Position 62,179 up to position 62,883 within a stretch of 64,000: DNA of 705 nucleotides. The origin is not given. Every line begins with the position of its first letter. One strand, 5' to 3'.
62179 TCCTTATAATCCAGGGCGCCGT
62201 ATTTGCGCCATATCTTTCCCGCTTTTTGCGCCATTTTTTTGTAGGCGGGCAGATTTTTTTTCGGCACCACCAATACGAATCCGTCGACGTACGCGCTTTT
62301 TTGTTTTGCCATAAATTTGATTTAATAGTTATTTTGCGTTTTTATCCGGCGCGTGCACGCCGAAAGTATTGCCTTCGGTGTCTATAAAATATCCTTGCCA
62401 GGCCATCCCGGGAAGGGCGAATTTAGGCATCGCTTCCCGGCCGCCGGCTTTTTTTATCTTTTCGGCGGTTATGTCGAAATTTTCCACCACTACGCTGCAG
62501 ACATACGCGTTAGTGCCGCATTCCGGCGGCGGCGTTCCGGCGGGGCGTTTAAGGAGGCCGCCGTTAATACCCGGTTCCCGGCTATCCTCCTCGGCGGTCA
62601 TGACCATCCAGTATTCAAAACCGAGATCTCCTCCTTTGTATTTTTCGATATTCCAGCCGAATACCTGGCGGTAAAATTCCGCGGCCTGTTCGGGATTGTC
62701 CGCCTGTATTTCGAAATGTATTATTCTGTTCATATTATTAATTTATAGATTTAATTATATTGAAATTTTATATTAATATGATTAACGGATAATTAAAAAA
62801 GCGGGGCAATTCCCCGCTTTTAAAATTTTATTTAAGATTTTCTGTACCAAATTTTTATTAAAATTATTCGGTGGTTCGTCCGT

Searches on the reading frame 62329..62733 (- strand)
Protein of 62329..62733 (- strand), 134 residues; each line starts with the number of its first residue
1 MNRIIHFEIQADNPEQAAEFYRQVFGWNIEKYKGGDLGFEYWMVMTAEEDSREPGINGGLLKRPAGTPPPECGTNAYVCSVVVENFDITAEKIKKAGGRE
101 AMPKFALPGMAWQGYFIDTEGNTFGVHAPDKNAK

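Call 78: search_protein_families(library=pfam, proteins=[window:62329-62733:-], max_evalue=0.001)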
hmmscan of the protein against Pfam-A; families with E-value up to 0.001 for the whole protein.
window:62329-62733:- (134 aa): 3 families
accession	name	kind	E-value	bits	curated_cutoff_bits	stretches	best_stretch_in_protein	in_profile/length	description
PF00903.31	Glyoxalase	-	7.4e-08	33.2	20.6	1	3-124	1-119/121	Glyoxalase/Bleomycin resistance protein/Dioxygenase superfamily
PF22677.2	Ble-like_N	-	1.8e-05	24.8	24.5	1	3-31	1-29/41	Bleomycin resistance protein-like N-terminal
PF18029.7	Glyoxalase_6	-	4.4e-05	24.5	23.6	1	9-126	4-105/106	Glyoxalase-like domain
